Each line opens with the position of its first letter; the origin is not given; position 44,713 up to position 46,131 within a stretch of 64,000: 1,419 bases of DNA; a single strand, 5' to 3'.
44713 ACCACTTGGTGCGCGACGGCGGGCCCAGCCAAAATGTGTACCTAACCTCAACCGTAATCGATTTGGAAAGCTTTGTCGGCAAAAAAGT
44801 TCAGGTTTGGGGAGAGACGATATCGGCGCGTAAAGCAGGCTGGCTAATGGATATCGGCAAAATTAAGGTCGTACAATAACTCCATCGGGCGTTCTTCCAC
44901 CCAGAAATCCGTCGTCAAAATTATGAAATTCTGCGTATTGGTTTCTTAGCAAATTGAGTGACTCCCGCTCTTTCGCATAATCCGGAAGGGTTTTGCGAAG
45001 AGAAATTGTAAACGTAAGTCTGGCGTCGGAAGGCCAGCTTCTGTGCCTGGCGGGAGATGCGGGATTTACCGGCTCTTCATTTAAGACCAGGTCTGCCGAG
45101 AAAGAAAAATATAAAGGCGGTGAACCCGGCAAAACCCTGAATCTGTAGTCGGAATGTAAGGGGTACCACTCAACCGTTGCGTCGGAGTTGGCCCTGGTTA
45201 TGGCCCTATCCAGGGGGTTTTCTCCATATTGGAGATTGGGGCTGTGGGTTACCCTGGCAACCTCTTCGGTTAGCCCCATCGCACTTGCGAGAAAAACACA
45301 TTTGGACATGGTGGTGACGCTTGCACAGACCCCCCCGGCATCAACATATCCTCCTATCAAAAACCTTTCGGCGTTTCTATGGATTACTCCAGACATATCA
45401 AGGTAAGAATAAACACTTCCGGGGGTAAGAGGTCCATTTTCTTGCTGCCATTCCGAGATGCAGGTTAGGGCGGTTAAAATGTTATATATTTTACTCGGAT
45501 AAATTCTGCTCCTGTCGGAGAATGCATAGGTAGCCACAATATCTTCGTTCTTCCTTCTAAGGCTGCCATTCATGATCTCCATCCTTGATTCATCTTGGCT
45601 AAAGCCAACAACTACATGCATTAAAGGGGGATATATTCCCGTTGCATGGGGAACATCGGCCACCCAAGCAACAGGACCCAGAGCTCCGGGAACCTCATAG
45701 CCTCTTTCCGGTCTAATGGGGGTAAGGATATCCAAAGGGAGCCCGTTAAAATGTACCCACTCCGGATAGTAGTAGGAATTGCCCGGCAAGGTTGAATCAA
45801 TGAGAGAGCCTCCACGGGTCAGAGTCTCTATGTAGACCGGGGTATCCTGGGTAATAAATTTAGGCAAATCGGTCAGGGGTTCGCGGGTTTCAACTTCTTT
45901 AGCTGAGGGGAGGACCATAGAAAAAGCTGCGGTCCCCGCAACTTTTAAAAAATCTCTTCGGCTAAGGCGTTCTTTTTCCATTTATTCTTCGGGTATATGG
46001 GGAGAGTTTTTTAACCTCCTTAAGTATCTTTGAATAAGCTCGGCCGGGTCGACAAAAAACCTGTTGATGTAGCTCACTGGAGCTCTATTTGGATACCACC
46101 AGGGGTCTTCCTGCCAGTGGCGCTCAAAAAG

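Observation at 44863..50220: Cluster of three twin-arginine-signal secreted cell-wall hydrolases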

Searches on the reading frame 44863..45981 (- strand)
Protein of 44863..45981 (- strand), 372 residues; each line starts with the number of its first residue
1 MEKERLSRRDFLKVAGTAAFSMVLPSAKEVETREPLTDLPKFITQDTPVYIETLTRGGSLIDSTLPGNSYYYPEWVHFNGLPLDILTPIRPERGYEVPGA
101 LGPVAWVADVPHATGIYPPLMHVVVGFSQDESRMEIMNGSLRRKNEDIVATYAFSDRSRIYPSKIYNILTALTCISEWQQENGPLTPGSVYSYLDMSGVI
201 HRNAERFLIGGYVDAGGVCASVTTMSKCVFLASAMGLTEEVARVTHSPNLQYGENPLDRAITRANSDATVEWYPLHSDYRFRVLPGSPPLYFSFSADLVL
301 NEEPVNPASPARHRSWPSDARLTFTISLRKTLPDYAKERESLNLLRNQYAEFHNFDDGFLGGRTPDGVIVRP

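Call 3: search_protein_families(library=pfam, proteins=[window:44863-45981:-], max_evalue=0.01)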
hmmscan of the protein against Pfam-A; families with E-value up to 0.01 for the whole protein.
window:44863-45981:- (372 aa): 1 family
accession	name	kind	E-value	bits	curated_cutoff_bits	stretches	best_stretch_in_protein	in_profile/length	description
PF10518.14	TAT_signal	-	0.0034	17.7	22.7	1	6-24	2-20/21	TAT (twin-arginine translocation) pathway signal sequence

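Call 6: search_protein_families(library=ncbifam, proteins=[window:44863-45981:-], max_evalue=0.1)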
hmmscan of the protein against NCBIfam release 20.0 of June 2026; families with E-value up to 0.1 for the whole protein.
window:44863-45981:- (372 aa): 1 family
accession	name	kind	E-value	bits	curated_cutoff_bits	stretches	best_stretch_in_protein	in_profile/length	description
TIGR01409.1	TAT_signal_seq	domain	0.0098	16.2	16.7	1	6-24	1-19/29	twin-arginine translocation signal domain-containing protein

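Call 21: find_homologous_proteins(query=window:44863-45981:-)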
Query window:44863-45981:- (372 aa): 31 proteins with E <= 0.001 among 3258 candidates.
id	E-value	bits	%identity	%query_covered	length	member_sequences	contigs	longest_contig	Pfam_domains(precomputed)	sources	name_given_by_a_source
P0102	2.4e-253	858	100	100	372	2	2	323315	-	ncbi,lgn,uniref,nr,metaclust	ncbi:MAG TPA: hypothetical protein VJ481_00735 [Patescibacteria group bacterium]|uniref:Uncharacteri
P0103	2.8e-216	736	84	100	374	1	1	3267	-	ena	-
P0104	4.1e-201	686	80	100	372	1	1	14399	-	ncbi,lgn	-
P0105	5.5e-195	666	77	100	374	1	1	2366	-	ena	-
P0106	1.2e-179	615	72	100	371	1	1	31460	-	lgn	-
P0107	1.2e-176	605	69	100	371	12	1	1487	-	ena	-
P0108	4.0e-161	554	68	100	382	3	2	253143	-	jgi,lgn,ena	-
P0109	2.3e-127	443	55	100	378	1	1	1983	-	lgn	-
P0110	3.1e-126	439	54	97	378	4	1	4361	-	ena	-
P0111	5.8e-125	435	55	95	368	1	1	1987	-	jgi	-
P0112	3.4e-122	426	54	97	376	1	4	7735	-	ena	-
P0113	1.9e-120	420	53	98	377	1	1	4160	-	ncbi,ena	-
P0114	1.4e-119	417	51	97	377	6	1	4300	PF10518.15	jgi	jgi:hypothetical protein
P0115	1.2e-118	414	51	97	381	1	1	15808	-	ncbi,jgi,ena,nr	ncbi:hypothetical protein DRH13_01940 [Candidatus Woesebacteria bacterium]|nr:MAG: hypothetical prot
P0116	7.8e-117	408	53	97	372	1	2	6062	-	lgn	-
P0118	1.6e-112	394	54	91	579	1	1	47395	PF01551.30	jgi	-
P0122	2.1e-105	371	48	96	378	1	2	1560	-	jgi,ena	jgi:hypothetical protein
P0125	3.7e-85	304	44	96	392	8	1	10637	-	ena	-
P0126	2.1e-84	302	45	97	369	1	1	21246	-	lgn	-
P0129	5.9e-69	251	44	95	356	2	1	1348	-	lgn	-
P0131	1.2e-56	210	39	95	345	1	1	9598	PF04294.19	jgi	jgi:hypothetical protein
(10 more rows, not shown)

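Call 22: find_encoding_contigs(protein=P0115, flank=10000, max_places=2)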
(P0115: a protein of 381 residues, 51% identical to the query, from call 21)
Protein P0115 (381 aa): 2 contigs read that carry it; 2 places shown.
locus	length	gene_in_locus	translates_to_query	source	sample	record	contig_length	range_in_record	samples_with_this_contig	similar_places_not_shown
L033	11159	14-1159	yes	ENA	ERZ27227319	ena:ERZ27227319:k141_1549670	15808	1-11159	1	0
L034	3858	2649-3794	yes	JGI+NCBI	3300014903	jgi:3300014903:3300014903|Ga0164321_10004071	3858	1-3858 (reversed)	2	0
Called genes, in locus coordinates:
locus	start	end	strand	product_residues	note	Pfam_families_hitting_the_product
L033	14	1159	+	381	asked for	-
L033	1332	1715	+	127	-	-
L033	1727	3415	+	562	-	-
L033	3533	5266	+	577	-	PF01510:Amidase_2, PF01551:Peptidase_M23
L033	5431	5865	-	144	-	PF07811:TadE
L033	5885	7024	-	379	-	PF13400:Tad (weak)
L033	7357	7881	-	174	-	-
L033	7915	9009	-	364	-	PF03462:PCRF, PF00472:RF-1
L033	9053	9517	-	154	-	-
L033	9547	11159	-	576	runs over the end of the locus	PF13431:TPR_17 (faint), PF00515:TPR_1 (faint), PF07719:TPR_2 (faint), PF13181:TPR_8 (faint)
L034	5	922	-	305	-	PF18075:FtsX_ECD, PF02687:FtsX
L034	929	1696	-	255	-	PF02463:SMC_N (faint), PF13191:AAA_16 (faint), PF20720:nSTAND3 (weak), PF00005:ABC_tran, PF13401:AAA_22 (weak), PF13304:AAA_21 (faint)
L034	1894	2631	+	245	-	PF01551:Peptidase_M23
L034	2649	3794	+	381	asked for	-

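Call 23: find_encoding_contigs(protein=P0108, flank=10000, max_places=2)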
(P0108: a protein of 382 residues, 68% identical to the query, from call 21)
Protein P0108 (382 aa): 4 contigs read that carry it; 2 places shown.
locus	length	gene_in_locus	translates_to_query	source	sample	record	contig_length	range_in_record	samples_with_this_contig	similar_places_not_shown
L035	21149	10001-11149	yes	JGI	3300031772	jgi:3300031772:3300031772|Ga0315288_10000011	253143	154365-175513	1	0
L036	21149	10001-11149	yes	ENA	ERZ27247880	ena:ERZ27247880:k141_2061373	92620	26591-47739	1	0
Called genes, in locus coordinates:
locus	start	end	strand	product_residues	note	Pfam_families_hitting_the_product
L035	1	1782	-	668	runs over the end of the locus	-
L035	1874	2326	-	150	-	-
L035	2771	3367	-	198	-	-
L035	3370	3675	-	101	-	PF00814:TsaD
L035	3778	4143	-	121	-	PF05635:23S_rRNA_IVP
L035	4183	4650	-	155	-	PF02367:TsaE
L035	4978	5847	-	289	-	-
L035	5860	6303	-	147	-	PF01371:Trp_repressor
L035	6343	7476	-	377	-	PF01551:Peptidase_M23 (faint)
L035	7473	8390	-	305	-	PF18075:FtsX_ECD, PF02687:FtsX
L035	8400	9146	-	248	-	PF02463:SMC_N (faint), PF20720:nSTAND3 (faint), PF00005:ABC_tran, PF13304:AAA_21 (faint), PF13238:AAA_18 (faint)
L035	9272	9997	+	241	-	PF01551:Peptidase_M23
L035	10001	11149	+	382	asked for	-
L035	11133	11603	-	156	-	-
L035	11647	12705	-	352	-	PF03462:PCRF, PF00472:RF-1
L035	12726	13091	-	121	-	-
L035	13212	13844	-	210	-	PF13399:LytR_C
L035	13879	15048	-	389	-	PF01702:TGT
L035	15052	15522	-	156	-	-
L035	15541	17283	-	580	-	-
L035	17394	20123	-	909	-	PF07517:SecA_DEAD, PF01043:SecA_PP_bind, PF21090:P-loop_SecA, PF07516:SecA_SW, PF02810:SEC-C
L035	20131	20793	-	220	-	PF01564:Spermine_synth (weak), PF13649:Methyltransf_25 (faint)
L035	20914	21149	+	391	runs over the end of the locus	PF05496:RuvB_N, PF00158:Sigma54_activat (faint), PF00004:AAA, PF07728:AAA_5 (weak), PF13401:AAA_22 (faint), PF20720:nSTAND3 (weak), PF16193:AAA_assoc_2, PF12002:MgsA_C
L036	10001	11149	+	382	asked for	-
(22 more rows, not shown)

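Call 24: find_encoding_contigs(protein=P0118, flank=10000, max_places=2)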
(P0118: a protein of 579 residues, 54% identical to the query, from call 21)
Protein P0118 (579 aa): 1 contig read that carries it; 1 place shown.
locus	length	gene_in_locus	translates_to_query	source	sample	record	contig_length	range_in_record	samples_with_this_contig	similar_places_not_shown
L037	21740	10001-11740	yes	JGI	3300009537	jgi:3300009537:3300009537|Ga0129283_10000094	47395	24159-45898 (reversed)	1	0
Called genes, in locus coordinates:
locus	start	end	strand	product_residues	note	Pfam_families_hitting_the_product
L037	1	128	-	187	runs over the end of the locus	PF00561:Abhydrolase_1 (faint), PF06821:Ser_hydrolase, PF12697:Abhydrolase_6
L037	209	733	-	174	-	-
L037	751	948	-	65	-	-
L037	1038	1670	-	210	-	-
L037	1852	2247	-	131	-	-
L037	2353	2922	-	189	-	-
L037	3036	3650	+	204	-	PF00085:Thioredoxin (weak)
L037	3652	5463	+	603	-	PF02683:DsbD_TM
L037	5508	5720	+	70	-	-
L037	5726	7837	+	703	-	PF02369:Big_1 (faint), PF13620:CarboxypepD_reg (faint), PF13570:Beta-prop_ACSF4 (weak), PF13360:PQQ_2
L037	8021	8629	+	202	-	-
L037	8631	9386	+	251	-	-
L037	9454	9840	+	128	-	-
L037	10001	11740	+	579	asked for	PF01551:Peptidase_M23 (weak)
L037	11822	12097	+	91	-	PF18898:DUF5654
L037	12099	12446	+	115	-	PF04020:Phage_holin_4_2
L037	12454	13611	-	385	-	PF05496:RuvB_N, PF00158:Sigma54_activat (faint), PF01078:Mg_chelatase (faint), PF00004:AAA, PF07728:AAA_5 (faint), PF16193:AAA_assoc_2, PF12002:MgsA_C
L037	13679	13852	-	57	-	-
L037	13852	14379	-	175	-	-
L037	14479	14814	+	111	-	-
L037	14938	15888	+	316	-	PF00438:S-AdoMet_synt_N, PF02772:S-AdoMet_synt_M, PF02773:S-AdoMet_synt_C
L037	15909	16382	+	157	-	PF02367:TsaE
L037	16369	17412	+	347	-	PF00814:TsaD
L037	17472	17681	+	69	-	-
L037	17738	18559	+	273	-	PF03477:ATP-cone, PF04471:Mrr_cat (weak)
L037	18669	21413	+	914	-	PF00521:DNA_topoisoIV, PF03989:DNA_gyraseA_C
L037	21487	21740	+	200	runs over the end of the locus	-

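Call 38: predict_structure(alignment_id=A2)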
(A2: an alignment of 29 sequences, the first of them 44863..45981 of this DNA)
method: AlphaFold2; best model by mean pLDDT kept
length: 372 residues; sequences in the alignment: 29
mean_pLDDT: 84.3   pTM: 0.85
mean pLDDT of the five models: 84.3, 83.8, 82.7, 82.4, 82.2
residues with pLDDT >= 90: 221; 70-90: 82; 50-70: 35; < 50: 34
segments of 3 or more residues with pLDDT < 50: 1-7, 12-32
pLDDT, mean of each block of 10 residues (from residue 1): 41 42 35 82 97 89 85 94 97 93 96 93 97 95 86 88 87 98 98 93 79 66 97 97 90 91 91 79 97 96 79 72 97 97 94 67 53 48
secondary structure, 60 per line:
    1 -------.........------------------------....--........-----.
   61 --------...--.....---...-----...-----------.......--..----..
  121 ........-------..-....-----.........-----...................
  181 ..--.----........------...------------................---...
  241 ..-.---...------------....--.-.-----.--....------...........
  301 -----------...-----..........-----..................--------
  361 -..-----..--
elements in order: H8-16 E41-44 E47-54 E74-78 E82-84 E90-92 E104-110 E119-128 E139-142 E148-156 H162-182 E190-192 H193-197 H219-234 E238-242 H263-266 E280-283 E290-300 E320-329 H335-352

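Call 45: search_protein_families(library=pfam, alignment_id=A2, max_evalue=1)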
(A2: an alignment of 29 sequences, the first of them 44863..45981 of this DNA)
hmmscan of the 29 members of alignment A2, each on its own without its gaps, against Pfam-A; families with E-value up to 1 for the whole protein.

A. member 1, window:44863-45981:- (372 aa): 1 family
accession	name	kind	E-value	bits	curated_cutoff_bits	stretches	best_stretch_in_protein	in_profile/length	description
PF10518.14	TAT_signal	-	0.0034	17.7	22.7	1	6-24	2-20/21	TAT (twin-arginine translocation) pathway signal sequence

B. families by the number of members that match (of 29 scanned): 8 families
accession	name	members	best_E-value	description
PF10518.14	TAT_signal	19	2.6e-05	TAT (twin-arginine translocation) pathway signal sequence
PF04294.18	VanW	15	4.7e-06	VanW like protein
PF10399.14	UCR_Fe-S_N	5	0.0055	Ubiquitinol-cytochrome C reductase Fe-S subunit TAT signal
PF01551.29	Peptidase_M23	2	1.1e-06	Peptidase family M23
PF25471.1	TM_PetC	1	0.022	Iron-sulfur subunit PetC transmembrane anchor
PF16966.11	Porin_8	1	0.1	Porin-like glycoporin RafY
PF21464.2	flgE_D3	1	0.16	Flagellar hook protein FlgE, D3 domain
PF03431.18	RNA_replicase_B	1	0.17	RNA replicase, beta-chain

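Call 46: fold_search(model_id=the predicted structure, library=pdb)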
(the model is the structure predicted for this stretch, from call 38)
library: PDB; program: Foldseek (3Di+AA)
matches with E <= 10: 348; with E <= 0.001: 0
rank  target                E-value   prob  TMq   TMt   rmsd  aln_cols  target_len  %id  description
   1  7m4p_C                1.1e-02  0.06  0.11  0.06  23.3       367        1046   10  Multidrug Efflux pump AdeJ with Eravacycline bound (released 2021-05-19)
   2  6iok_F                2.1e-02  0.04  0.11  0.06  23.4       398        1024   10  Cryo-EM structure of multidrug efflux pump MexAB-OprM (0 degree state) (released 2019-04-03)
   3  7o3m_A                6.8e-02  0.03  0.12  0.06  22.7       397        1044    9  Crystal Structure of AcrB Single Mutant - 1 (released 2022-04-13)
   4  6zof_C                1.4e-01  0.03  0.13  0.07  23.1       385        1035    8  Fusidic acid binding to the TM7/TM8 groove of AcrB-F380A T protomer (released 2021-05-19)
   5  9hao_A                1.6e-01  0.02  0.10  0.06  23.0       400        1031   10  BDM91531 inhibitor bound to the transmembrane domain of AcrB (released 2025-11-12)
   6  8f4n_A                1.7e-01  0.04  0.12  0.06  20.4       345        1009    7  Dimer of aminoglycoside efflux pump AcrD (released 2022-12-28)
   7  9qps_B                2.0e-01  0.02  0.11  0.06  23.8       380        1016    9  Single particle cryo-EM structure of MdtF V610F (released 2025-05-14)
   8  2v50_D                2.5e-01  0.02  0.11  0.06  22.4       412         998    7  The Missing Part of the Bacterial MexAB-OprM System: Structural determination of the Multidrug Exporter MexB (released 2009-05-19)
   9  6csx_A                2.7e-01  0.02  0.12  0.06  23.2       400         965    9  Single particles Cryo-EM structure of AcrB D407A associated with lipid bilayer at 3.0 Angstrom (released 2018-12-05)
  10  3w9j_A                2.9e-01  0.02  0.11  0.06  25.2       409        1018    8  Structural basis for the inhibition of bacterial multidrug exporters (released 2013-07-03)
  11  8f4n_B                3.1e-01  0.02  0.11  0.06  23.5       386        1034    8  Dimer of aminoglycoside efflux pump AcrD (released 2022-12-28)
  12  2gif_A                3.4e-01  0.01  0.10  0.06  24.5       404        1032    9  Asymmetric structure of trimeric AcrB from Escherichia coli (released 2006-09-12)
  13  4u8v_A                3.7e-01  0.01  0.12  0.06  25.3       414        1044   10  Coupling of remote alternating-access transport mechanisms for protons and substrates in the multidrug efflux pump Acr (released 2014-10-15)
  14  8gjj_A                4.1e-01  0.01  0.11  0.05  22.9       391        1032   10  Multi-drug efflux pump RE-CmeB Apo form (released 2023-05-31)
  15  8qnc                  4.4e-01  0.02  0.11  0.09  19.6       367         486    9  Crystal structure of ancestral L-galactono-1,4-lactone dehydrogenase: A113G variant (released 2024-05-01)
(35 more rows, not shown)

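Call 84: search_solved_structures(query=A2, max_evalue=1)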
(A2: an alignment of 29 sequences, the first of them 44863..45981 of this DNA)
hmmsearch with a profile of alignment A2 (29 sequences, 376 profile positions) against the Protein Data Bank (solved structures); distinct sequences matched with E-value up to 1: 0.

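Call 85: search_protein_families(library=pfam, proteins=[P0131, P0129, P0126, P0125, P0122, P0108, P0104, P0118], max_evalue=1)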
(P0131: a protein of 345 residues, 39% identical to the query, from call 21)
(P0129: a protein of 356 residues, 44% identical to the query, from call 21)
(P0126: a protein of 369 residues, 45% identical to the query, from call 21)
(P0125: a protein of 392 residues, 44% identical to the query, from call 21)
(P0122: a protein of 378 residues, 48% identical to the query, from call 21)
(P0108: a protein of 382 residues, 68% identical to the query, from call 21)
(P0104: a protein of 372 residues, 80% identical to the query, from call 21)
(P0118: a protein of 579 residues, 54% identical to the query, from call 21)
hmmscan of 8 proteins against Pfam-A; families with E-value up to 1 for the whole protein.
P0131 (345 aa): 3 families
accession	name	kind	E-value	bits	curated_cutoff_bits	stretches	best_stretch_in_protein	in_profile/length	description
PF04294.18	VanW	-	4.7e-06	26.6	27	1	171-287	18-118/130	VanW like protein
PF10518.14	TAT_signal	-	0.12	12.8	22.7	1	3-22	1-20/21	TAT (twin-arginine translocation) pathway signal sequence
PF21464.2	flgE_D3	-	0.16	12.1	27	1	159-222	43-106/179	Flagellar hook protein FlgE, D3 domain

P0129 (356 aa): 3 families
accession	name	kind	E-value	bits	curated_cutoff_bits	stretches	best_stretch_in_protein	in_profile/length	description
PF04294.18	VanW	-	0.00029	20.8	27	1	206-289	47-109/130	VanW like protein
PF25471.1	TM_PetC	-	0.022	15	37.1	1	6-28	7-29/48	Iron-sulfur subunit PetC transmembrane anchor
PF10399.14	UCR_Fe-S_N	-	0.2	11.5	24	1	6-20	9-23/41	Ubiquitinol-cytochrome C reductase Fe-S subunit TAT signal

P0126 (369 aa): 2 families
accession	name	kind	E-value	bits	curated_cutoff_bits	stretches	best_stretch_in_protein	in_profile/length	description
PF04294.18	VanW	-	1.6e-05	24.8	27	1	204-268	53-113/130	VanW like protein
PF10518.14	TAT_signal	-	0.0039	17.5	22.7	1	4-17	2-15/21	TAT (twin-arginine translocation) pathway signal sequence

P0125 (392 aa): 2 families
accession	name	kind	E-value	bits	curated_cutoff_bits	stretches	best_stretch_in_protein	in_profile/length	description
PF10518.14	TAT_signal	-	0.0026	18.1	22.7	1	21-33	2-14/21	TAT (twin-arginine translocation) pathway signal sequence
PF04294.18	VanW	-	0.012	15.5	27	1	231-287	54-97/130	VanW like protein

P0122 (378 aa): 2 families
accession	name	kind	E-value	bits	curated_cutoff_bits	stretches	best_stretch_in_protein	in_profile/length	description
PF10518.14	TAT_signal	-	0.0012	19.1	22.7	1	6-21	1-16/21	TAT (twin-arginine translocation) pathway signal sequence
PF16966.11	Porin_8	-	0.1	12.1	25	1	181-306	160-285/372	Porin-like glycoporin RafY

P0108 (382 aa): 1 family
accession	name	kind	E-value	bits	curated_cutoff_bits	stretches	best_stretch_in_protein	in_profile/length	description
PF10518.14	TAT_signal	-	0.16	12.5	22.7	1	8-21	2-15/21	TAT (twin-arginine translocation) pathway signal sequence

P0104 (372 aa): 2 families
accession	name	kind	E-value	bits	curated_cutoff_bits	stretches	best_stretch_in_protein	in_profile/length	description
PF10518.14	TAT_signal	-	5.3e-05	23.4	22.7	1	5-23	1-19/21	TAT (twin-arginine translocation) pathway signal sequence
PF04294.18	VanW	-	0.028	14.4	27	1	215-282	55-107/130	VanW like protein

P0118 (579 aa): 1 family
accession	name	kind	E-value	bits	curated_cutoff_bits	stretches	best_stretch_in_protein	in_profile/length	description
PF01551.29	Peptidase_M23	-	1.1e-06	29.2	28.7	1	80-178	3-88/96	Peptidase family M23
